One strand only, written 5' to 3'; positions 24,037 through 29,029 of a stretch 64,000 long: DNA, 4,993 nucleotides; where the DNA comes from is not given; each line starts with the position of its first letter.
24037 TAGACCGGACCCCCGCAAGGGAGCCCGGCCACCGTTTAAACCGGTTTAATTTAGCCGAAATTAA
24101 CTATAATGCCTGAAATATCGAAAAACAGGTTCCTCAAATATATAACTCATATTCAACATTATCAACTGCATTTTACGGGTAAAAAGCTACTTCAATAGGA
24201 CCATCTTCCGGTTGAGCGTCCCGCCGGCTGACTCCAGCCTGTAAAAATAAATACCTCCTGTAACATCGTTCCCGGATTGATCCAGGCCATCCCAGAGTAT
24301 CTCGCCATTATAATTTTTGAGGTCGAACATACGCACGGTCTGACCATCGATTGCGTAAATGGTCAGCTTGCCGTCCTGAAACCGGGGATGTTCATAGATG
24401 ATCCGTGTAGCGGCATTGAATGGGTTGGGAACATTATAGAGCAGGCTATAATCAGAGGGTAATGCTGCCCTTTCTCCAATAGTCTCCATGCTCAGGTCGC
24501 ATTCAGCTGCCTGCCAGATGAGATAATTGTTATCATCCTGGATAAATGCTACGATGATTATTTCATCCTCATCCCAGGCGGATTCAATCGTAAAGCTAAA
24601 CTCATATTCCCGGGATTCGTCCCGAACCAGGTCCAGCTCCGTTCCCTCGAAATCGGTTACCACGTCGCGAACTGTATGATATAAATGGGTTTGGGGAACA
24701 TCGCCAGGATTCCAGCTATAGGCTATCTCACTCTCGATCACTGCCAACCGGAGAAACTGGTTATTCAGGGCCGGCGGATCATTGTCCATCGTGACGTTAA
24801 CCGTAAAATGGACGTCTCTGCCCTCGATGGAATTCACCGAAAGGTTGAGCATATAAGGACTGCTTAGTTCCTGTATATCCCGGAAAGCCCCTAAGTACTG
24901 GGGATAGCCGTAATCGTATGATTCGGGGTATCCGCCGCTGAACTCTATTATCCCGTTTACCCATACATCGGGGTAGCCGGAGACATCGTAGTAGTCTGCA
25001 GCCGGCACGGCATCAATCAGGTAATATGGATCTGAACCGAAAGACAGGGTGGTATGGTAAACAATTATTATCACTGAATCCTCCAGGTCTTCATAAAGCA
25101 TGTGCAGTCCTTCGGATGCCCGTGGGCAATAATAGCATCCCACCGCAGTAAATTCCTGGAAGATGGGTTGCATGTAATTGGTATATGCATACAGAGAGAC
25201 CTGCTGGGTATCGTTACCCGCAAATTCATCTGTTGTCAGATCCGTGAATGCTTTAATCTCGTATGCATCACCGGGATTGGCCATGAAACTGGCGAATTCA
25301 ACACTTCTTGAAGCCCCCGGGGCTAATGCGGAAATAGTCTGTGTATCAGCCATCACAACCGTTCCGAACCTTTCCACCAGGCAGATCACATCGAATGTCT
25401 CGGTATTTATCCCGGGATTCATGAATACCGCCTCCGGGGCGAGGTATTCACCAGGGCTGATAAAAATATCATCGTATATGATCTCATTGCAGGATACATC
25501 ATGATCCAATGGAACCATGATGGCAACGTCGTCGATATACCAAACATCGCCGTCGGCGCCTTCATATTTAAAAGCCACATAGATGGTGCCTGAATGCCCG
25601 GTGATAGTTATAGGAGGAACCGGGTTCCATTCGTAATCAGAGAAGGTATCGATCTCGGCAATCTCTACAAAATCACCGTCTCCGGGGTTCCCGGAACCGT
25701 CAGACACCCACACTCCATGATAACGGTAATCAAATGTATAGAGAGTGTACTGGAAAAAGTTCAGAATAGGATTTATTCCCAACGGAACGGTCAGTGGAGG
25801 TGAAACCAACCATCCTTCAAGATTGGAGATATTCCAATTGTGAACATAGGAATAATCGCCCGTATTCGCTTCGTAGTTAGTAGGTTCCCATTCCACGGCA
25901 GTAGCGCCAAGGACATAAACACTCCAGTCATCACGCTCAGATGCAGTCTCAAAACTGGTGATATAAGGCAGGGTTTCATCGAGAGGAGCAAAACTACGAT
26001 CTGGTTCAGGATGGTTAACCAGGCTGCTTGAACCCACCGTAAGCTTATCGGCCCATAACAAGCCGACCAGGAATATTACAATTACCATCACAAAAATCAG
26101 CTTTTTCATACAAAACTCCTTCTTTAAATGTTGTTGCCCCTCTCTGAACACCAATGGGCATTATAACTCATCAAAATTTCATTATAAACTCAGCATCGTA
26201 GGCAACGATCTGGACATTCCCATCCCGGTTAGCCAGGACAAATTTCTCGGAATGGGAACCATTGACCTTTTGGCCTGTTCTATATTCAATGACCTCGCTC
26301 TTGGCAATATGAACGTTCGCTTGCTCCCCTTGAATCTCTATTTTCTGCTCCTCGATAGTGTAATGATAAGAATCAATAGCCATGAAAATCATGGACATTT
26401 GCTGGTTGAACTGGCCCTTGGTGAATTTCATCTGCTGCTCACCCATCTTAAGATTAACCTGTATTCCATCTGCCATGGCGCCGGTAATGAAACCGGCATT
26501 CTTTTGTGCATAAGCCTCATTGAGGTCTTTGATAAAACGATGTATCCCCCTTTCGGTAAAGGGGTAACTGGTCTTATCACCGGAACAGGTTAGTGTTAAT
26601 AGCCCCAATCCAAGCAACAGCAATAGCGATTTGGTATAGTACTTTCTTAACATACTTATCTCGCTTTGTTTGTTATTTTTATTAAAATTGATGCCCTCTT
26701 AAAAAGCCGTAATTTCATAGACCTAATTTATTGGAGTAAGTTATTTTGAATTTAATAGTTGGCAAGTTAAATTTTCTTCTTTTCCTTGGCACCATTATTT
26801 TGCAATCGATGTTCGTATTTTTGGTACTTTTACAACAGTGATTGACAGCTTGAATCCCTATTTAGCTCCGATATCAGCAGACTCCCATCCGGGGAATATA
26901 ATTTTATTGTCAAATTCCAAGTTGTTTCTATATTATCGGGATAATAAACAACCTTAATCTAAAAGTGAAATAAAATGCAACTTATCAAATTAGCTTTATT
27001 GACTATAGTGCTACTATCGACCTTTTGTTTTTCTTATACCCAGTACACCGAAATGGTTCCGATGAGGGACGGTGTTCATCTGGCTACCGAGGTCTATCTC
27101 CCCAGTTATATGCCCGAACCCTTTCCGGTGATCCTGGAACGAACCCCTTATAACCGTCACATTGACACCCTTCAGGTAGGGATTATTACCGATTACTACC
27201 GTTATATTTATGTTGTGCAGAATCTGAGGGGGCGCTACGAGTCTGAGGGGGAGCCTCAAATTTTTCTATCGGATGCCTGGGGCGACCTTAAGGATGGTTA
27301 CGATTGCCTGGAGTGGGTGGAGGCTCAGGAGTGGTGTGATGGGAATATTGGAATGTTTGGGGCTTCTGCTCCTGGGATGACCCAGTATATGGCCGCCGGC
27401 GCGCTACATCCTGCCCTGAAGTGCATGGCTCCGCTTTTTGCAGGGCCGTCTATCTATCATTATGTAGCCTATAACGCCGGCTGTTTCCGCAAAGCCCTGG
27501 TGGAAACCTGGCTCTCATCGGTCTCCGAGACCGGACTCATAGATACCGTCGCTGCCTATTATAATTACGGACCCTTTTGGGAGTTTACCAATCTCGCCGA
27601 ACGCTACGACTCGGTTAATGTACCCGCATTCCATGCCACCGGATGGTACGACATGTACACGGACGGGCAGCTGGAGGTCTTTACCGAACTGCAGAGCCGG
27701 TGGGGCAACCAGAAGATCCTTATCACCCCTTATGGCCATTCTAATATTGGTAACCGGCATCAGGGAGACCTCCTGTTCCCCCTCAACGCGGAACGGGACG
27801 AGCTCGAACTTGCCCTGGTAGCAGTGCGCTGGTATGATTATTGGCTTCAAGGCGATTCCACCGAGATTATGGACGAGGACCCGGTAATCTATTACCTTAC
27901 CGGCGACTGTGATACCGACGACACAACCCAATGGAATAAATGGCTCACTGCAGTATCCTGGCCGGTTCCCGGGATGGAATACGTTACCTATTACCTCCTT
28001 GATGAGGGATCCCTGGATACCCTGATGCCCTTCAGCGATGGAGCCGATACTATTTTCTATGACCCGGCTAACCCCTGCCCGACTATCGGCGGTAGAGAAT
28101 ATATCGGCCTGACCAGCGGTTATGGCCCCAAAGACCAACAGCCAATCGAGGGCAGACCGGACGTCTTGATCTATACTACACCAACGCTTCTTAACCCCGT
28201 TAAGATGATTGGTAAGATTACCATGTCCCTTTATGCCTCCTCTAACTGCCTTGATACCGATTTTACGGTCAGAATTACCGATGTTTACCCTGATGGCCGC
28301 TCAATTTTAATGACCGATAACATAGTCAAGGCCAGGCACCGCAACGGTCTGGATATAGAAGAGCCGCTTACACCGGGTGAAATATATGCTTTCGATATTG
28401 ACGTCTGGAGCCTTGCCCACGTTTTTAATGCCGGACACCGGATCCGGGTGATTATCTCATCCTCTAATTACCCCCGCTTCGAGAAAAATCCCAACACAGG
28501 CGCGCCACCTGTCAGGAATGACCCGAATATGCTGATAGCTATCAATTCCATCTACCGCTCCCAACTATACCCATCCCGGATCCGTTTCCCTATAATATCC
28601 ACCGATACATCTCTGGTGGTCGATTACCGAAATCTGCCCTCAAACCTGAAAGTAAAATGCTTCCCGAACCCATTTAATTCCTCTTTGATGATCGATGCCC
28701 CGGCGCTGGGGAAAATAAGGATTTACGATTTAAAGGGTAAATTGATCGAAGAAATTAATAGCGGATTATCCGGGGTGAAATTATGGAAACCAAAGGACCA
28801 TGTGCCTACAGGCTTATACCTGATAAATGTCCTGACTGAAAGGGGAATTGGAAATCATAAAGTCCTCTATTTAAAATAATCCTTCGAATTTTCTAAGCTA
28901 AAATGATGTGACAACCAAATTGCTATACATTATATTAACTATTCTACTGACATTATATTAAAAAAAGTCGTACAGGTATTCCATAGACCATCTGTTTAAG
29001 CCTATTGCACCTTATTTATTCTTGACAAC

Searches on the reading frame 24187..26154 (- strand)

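Call 36: search_protein_families(library=pfam, proteins=[window:24187-26154:-], max_evalue=0.01)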
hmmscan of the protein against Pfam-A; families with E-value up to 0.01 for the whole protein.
window:24187-26154:- (655 aa): 4 families
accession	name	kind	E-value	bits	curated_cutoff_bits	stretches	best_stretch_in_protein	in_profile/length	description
PF11551.14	Omp28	-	1.1e-12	48.6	34.9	1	386-555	5-168/171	Outer membrane protein Omp28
PF13860.13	FlgD_ig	-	0.00012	22.5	27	1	594-642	24-75/79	FlgD Ig-like domain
PF13585.12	CHU_C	-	0.0016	18.9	27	1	590-644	24-74/86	CHU_C Type IX secretion signal domain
PF18962.6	Por_Secre_tail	-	0.003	18.2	27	1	576-652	3-74/75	Secretion system C-terminal sorting domain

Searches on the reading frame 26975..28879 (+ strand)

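Call 36: search_protein_families(library=pfam, proteins=[window:26975-28879:+], max_evalue=0.01)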
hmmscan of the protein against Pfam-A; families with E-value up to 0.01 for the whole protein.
window:26975-28879:+ (634 aa): 3 families
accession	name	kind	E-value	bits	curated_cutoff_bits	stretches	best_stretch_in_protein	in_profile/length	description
PF02129.25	Peptidase_S15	-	5.1e-45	154.6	23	2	32-182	1-154/262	X-Pro dipeptidyl-peptidase (S15 family)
PF08530.16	PepX_C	-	1.7e-40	139.7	22.5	1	299-536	4-216/217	X-Pro dipeptidyl-peptidase C-terminal non-catalytic domain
PF18962.6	Por_Secre_tail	-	1.4e-05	25.7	27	1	563-623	2-66/75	Secretion system C-terminal sorting domain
